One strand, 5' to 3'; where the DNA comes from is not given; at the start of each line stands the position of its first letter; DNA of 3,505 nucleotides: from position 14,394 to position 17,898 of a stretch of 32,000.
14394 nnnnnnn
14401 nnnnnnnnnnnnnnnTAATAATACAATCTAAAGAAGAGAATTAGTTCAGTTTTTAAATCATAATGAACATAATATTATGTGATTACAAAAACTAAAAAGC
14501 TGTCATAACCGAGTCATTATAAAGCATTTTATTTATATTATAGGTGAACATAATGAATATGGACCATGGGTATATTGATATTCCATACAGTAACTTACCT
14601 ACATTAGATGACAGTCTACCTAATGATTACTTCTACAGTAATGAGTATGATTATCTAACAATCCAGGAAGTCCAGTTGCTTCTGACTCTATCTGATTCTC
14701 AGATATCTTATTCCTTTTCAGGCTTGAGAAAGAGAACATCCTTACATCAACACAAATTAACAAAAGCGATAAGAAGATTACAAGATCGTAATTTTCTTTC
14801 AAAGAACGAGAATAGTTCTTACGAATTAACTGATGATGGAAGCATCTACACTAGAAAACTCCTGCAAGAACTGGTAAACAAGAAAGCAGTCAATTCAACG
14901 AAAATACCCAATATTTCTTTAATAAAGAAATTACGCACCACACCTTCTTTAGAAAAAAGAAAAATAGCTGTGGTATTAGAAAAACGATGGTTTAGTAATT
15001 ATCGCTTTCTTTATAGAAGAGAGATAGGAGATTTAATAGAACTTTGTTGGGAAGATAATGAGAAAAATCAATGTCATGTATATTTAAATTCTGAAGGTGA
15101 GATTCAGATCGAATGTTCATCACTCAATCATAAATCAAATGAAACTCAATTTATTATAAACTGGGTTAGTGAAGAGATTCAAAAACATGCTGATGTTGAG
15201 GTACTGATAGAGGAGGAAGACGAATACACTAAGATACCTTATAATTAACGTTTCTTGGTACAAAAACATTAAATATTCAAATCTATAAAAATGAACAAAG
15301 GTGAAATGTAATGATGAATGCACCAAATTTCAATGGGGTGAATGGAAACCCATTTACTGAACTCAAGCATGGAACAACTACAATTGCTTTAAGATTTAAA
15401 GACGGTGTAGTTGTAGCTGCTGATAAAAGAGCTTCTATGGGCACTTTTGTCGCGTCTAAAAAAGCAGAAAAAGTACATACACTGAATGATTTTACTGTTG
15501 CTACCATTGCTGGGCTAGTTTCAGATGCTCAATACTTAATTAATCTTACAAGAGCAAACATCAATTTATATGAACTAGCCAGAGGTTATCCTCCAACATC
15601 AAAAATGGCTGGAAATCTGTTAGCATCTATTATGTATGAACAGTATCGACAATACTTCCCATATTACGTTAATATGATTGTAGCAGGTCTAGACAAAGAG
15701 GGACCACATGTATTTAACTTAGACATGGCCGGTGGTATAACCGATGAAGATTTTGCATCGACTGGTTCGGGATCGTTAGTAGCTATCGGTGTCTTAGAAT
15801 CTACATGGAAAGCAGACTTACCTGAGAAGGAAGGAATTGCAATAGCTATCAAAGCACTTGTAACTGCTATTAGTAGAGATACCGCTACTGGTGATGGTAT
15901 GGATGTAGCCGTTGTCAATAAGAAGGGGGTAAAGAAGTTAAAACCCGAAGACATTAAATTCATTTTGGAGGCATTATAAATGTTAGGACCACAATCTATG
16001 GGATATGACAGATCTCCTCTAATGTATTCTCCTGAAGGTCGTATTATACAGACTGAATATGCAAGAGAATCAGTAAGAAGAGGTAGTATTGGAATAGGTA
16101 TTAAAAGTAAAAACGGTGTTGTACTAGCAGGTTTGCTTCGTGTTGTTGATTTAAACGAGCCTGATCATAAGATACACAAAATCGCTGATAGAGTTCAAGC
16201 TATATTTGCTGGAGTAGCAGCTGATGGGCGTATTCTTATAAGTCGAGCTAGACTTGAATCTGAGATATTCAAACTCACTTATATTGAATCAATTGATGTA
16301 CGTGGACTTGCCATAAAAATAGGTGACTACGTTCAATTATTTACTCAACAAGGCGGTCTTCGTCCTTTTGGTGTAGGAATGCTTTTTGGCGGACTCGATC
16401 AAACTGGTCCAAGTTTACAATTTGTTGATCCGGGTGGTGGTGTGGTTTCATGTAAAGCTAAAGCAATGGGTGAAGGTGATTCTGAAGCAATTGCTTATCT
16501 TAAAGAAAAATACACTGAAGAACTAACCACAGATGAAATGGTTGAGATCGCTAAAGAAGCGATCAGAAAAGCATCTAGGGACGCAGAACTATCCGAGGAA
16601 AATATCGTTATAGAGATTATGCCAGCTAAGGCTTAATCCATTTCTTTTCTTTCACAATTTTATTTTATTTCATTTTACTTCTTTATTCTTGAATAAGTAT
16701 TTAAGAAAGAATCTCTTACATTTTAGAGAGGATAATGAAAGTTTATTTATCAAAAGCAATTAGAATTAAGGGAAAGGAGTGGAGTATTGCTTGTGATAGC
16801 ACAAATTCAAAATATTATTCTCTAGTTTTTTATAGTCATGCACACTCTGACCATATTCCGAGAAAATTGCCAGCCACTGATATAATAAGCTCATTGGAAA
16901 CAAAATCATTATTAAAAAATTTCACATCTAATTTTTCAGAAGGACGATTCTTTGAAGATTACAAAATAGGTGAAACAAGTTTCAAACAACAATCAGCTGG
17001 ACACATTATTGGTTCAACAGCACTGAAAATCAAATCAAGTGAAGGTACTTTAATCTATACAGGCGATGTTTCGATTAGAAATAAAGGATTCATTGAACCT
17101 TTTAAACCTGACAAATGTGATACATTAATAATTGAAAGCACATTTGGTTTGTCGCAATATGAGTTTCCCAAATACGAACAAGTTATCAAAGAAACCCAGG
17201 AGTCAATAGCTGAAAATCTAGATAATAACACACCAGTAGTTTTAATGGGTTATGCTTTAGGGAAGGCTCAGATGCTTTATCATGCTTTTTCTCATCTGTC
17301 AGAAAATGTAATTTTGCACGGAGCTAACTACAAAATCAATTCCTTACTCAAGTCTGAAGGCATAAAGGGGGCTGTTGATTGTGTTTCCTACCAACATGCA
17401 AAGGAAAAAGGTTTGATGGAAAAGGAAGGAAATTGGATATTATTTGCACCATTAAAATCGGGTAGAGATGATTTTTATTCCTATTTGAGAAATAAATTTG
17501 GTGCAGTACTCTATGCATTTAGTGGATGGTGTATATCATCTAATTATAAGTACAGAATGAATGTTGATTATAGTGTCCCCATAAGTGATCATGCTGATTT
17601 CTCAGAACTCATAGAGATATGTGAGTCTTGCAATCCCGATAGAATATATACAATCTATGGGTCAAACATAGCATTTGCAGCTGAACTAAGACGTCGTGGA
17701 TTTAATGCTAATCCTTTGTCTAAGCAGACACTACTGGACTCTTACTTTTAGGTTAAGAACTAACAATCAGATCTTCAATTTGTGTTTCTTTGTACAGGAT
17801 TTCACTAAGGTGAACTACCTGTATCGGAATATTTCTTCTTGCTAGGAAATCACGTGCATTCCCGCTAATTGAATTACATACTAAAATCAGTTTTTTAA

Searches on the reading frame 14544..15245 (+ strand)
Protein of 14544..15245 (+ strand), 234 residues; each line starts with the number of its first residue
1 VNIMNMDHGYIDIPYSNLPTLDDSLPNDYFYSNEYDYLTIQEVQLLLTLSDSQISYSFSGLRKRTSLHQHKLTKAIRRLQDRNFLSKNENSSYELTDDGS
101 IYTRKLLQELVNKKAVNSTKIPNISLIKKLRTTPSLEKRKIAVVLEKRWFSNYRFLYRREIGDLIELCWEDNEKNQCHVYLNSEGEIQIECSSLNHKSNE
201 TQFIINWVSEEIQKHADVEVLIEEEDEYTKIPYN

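Call 40: search_protein_families(library=pfam, proteins=[window:14544-15245:+], max_evalue=0.001)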
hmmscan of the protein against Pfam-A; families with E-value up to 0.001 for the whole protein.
window:14544-15245:+ (234 aa): 0 families

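Call 76: search_protein_families(library=padloc, proteins=[window:14544-15245:+], max_evalue=0.01)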
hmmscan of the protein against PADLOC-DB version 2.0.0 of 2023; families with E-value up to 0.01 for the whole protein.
window:14544-15245:+ (234 aa): 3 families
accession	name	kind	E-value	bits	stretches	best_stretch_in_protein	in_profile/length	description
PDLC02975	WH_III-A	-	1.5e-06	26.5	1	42-132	5-91/103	-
PDLC02976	WH_III-A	-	1.3e-05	23.8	1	43-114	6-75/104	-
PDLC02933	PRTase_III-A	-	0.0048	14.5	1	41-109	284-345/368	-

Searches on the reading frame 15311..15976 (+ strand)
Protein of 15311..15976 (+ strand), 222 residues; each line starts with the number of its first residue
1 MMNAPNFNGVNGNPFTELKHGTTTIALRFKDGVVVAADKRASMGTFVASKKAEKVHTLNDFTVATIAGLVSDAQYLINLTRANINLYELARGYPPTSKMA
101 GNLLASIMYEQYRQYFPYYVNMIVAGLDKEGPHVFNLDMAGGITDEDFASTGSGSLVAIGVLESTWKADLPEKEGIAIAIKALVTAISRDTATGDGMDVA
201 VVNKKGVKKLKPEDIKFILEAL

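Call 40: search_protein_families(library=pfam, proteins=[window:15311-15976:+], max_evalue=0.001)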
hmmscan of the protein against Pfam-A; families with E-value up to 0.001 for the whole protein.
window:15311-15976:+ (222 aa): 1 family
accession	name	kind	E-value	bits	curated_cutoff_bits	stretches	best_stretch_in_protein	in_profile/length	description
PF00227.31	Proteasome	-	9.6e-55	185.6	22.4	1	19-202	2-189/189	Proteasome subunit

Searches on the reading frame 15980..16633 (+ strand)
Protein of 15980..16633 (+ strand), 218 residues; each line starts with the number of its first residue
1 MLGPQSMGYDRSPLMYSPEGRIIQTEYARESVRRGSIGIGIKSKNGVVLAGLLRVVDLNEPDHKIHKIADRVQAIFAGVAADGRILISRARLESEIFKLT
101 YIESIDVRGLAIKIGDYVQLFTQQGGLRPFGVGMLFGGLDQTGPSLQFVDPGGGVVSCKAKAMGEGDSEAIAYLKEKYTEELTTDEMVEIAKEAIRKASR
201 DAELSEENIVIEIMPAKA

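Call 40: search_protein_families(library=pfam, proteins=[window:15980-16633:+], max_evalue=0.001)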
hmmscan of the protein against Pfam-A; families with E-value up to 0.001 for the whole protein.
window:15980-16633:+ (218 aa): 2 families
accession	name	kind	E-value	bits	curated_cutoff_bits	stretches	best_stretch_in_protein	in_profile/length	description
PF00227.31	Proteasome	-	2.6e-44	151.6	22.4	1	33-213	2-188/189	Proteasome subunit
PF10584.14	Proteasome_A_N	-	3.6e-07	30.2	27.7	1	9-30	1-22/23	Proteasome subunit A N-terminal signature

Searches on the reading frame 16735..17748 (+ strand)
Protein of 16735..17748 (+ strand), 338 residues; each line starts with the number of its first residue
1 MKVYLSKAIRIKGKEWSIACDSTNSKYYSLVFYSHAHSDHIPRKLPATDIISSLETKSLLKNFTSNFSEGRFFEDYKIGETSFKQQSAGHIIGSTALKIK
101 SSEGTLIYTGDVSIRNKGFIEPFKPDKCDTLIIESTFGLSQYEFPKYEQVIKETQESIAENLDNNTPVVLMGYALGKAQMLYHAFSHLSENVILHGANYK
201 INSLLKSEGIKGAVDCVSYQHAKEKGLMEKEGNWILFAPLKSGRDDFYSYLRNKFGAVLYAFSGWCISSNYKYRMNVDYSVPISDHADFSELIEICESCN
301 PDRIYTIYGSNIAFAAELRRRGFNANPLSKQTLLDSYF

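Call 40: search_protein_families(library=pfam, proteins=[window:16735-17748:+], max_evalue=0.001)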
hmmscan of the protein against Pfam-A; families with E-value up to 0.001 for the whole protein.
window:16735-17748:+ (338 aa): 1 family
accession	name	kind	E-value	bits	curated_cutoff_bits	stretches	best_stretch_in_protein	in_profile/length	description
PF07521.17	RMMBL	-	0.00097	19.5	21.6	0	280-324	10-59/63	Zn-dependent metallo-hydrolase RNA specificity domain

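Call 76: search_protein_families(library=padloc, proteins=[window:16735-17748:+], max_evalue=0.01)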
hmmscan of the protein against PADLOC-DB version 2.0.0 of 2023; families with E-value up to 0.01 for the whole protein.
window:16735-17748:+ (338 aa): 0 families
